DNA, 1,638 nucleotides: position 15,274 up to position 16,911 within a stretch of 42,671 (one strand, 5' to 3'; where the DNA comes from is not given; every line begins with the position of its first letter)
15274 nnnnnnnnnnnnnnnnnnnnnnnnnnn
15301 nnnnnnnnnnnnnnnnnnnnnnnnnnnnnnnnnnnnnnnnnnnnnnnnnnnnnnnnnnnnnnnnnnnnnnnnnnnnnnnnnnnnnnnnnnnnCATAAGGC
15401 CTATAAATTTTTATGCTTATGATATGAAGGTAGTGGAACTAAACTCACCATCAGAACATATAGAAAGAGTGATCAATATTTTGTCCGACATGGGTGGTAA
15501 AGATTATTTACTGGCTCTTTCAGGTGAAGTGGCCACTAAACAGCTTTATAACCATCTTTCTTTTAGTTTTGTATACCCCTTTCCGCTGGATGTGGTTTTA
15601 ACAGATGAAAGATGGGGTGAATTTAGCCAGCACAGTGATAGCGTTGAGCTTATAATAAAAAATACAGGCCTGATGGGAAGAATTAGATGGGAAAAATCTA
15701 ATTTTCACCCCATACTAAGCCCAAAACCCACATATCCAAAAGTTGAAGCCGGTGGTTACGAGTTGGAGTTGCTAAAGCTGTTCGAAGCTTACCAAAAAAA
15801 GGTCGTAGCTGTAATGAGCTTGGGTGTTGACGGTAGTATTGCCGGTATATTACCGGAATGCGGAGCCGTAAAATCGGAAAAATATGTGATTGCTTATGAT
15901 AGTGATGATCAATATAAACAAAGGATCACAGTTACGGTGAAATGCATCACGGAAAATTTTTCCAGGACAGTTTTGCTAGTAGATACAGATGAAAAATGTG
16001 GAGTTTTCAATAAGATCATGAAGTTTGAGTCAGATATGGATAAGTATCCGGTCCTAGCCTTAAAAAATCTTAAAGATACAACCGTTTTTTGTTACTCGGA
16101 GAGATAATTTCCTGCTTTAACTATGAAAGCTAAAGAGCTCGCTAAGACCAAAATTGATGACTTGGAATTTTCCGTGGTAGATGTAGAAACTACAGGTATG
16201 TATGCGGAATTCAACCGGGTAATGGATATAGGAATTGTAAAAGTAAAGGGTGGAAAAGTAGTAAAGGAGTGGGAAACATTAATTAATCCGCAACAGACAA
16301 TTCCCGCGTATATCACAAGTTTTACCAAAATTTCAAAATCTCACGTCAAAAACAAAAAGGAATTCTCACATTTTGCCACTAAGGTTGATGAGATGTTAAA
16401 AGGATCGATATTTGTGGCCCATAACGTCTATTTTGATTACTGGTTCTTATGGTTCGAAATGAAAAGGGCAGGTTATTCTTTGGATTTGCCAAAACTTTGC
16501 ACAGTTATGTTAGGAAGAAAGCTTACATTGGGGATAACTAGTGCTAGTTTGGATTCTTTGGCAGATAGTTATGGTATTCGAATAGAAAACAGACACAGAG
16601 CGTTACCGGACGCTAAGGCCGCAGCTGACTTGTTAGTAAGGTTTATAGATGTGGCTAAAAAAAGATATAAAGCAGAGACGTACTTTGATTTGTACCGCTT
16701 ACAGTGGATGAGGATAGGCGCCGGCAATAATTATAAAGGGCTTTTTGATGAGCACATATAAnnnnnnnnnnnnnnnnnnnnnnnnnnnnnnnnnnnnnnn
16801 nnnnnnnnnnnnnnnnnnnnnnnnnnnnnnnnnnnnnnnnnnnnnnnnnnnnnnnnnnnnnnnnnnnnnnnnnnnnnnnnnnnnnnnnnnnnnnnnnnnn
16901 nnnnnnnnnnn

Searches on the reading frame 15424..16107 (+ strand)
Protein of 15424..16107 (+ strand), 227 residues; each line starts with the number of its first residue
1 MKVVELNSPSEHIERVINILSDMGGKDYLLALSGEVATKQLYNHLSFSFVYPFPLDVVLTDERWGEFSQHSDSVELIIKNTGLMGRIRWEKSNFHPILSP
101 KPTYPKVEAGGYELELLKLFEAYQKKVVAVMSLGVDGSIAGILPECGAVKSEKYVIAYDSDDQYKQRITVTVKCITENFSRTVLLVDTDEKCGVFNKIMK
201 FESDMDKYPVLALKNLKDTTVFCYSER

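Call 7: search_protein_families(library=pfam, proteins=[window:15424-16107:+], max_evalue=0.001)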
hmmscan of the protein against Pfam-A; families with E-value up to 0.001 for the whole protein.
window:15424-16107:+ (227 aa): 1 family
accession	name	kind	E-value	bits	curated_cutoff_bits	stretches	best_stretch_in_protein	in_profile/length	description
PF01182.26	Glucosamine_iso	-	6.5e-15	56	27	1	28-217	28-220/225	Glucosamine-6-phosphate isomerases/6-phosphogluconolactonase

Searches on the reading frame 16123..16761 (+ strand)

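Call 7: search_protein_families(library=pfam, proteins=[window:16123-16761:+], max_evalue=0.001)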
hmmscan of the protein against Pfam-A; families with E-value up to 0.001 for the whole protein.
window:16123-16761:+ (212 aa): 3 families
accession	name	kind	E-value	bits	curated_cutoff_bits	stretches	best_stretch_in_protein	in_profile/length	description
PF00929.31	RNase_T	-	1.2e-29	104.4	24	1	18-171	2-164/164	Exonuclease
PF16473.11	Rv2179c-like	-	0.00073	19.7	27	0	18-170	4-172/177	3'-5' exoribonuclease Rv2179c-like domain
PF13482.12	RNase_H_2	-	0.00077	19.9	22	0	19-155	3-118/165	RNase_H superfamily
